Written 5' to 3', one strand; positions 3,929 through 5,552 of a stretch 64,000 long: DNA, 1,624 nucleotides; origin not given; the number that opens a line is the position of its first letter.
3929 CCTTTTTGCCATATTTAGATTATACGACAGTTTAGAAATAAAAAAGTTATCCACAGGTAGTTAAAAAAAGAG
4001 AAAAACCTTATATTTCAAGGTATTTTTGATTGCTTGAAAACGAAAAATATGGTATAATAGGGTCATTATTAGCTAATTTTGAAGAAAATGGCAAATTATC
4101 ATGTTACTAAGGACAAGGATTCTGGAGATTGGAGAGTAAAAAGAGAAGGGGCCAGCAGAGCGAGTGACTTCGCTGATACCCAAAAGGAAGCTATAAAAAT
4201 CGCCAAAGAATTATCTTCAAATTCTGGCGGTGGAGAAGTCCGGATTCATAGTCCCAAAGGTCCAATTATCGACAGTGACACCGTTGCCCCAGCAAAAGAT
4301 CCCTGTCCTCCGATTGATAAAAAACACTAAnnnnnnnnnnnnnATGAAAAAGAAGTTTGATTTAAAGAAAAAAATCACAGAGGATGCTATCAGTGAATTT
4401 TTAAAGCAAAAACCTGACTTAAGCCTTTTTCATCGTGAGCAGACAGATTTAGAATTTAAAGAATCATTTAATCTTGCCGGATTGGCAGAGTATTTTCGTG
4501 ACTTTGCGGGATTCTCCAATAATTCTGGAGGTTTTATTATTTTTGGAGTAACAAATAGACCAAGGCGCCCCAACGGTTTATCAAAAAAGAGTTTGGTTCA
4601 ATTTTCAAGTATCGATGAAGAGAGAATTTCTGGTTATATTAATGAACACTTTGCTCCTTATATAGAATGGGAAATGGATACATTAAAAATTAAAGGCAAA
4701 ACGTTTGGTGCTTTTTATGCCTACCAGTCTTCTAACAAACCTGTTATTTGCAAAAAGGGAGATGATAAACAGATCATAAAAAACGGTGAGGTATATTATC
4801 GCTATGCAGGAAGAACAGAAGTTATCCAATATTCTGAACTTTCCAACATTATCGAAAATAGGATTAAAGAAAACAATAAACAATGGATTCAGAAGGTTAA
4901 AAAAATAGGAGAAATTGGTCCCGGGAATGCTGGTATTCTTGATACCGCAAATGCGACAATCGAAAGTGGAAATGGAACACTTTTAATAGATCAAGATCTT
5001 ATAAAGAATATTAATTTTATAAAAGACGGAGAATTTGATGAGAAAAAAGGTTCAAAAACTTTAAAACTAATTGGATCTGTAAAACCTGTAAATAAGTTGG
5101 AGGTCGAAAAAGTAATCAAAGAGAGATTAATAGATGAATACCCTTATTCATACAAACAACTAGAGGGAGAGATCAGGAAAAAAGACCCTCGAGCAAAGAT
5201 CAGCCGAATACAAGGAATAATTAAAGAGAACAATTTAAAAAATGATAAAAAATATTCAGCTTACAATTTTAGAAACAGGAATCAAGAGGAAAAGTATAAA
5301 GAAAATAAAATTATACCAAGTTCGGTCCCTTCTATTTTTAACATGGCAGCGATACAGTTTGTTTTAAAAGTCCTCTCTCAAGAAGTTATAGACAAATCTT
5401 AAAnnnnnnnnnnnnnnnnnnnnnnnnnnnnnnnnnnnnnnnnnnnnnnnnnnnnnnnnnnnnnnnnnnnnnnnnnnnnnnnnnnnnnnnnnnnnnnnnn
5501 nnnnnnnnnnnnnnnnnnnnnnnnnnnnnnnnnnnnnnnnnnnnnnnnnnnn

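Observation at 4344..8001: Tight four-gene operon headed by an AlbA_2/Schlafen-like protein, with three unknown partners (two-zinc-ribbon protein, possible HEPN-like protein): candidate novel defence module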

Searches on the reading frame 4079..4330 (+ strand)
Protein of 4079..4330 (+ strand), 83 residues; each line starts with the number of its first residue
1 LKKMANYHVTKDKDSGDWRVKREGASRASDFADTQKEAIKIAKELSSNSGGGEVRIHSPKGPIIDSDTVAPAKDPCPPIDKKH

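Call 3: search_protein_families(library=pfam, proteins=[window:4079-4330:+], max_evalue=0.1)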
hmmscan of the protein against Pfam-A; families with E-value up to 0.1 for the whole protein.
window:4079-4330:+ (83 aa): 2 families
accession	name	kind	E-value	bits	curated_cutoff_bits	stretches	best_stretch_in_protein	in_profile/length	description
PF09954.14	DUF2188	-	2.1e-21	76.3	22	1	7-69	1-62/62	Uncharacterized protein conserved in bacteria (DUF2188)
PF05785.17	CNF1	-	0.046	13.4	25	1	4-26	151-173/286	Rho-activating domain of cytotoxic necrotizing factor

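Call 4: search_protein_families(library=padloc, proteins=[window:4079-4330:+], max_evalue=0.1)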
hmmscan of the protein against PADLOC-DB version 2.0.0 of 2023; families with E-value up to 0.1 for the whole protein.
window:4079-4330:+ (83 aa): 2 families
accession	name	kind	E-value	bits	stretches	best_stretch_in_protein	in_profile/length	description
PDLC04941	PDC-S16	-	9.6e-20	69.2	1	1-78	1-73/75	-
PDLC04942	PDC-S16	-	9.9e-18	62.6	1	3-78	3-73/75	-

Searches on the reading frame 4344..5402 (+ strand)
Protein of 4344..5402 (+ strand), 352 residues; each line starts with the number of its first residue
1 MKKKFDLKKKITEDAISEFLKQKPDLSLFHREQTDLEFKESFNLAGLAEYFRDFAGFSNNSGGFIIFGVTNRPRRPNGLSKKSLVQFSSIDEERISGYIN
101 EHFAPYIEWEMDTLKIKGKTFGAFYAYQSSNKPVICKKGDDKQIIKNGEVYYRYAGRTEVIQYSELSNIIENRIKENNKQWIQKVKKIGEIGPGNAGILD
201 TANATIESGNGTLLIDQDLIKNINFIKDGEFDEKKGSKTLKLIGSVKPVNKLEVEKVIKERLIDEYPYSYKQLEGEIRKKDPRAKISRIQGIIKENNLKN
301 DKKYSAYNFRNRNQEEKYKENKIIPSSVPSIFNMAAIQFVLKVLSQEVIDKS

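Call 3: search_protein_families(library=pfam, proteins=[window:4344-5402:+], max_evalue=0.1)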
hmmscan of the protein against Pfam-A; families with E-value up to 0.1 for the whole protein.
window:4344-5402:+ (352 aa): 1 family
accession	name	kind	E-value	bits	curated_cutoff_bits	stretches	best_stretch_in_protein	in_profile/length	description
PF04326.19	SLFN_AlbA_2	-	6.7e-16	59.3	25.3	1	32-159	1-115/118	Schlafen, AlbA_2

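Call 4: search_protein_families(library=padloc, proteins=[window:4344-5402:+], max_evalue=0.1)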
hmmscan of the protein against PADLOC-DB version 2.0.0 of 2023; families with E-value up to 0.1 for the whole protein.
window:4344-5402:+ (352 aa): 0 families

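Call 5: search_protein_families(library=ncbifam, proteins=[window:4344-5402:+], max_evalue=0.1)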
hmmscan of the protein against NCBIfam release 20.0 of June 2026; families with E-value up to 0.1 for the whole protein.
window:4344-5402:+ (352 aa): 0 families

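Call 6: search_protein_families(library=phrogs, proteins=[window:4344-5402:+], max_evalue=0.1)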
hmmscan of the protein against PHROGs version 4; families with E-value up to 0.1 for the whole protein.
window:4344-5402:+ (352 aa): 1 family
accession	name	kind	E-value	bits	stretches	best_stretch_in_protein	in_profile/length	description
phrog_157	-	integration and excision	0.033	14.2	1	253-322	251-321/580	transposase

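Call 75: search_solved_structures(query=window:4344-5402:+, max_evalue=1)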
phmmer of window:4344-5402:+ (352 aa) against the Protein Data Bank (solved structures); distinct sequences matched with E-value up to 1: 2.
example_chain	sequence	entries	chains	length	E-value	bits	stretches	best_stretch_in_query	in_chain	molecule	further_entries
5yd0_A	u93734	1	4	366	0.48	13.1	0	31-86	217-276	Schlafen 8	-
7nhk_1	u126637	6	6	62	0.98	12.1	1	243-296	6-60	50S ribosomal protein L29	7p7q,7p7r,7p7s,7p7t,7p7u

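Call 100: find_related_loci(query=window:4344-5402:+, collection=viral_contigs, flank=6000)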
Query window:4344-5402:+ (352 aa) in viral_contigs; peptide patterns used: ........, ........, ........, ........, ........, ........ (x = any residue, [..] = any of these).
18 stretches matched a pattern, but none encodes a relative of the query by tblastn (E <= 1e-3).

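Call 101: search_dna_similar(query=window:4344-5402:+, collection=phages, mode=protein, max_evalue=0.001, max_rows=10)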
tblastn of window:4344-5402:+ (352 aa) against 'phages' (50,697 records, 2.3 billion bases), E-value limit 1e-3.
No match.
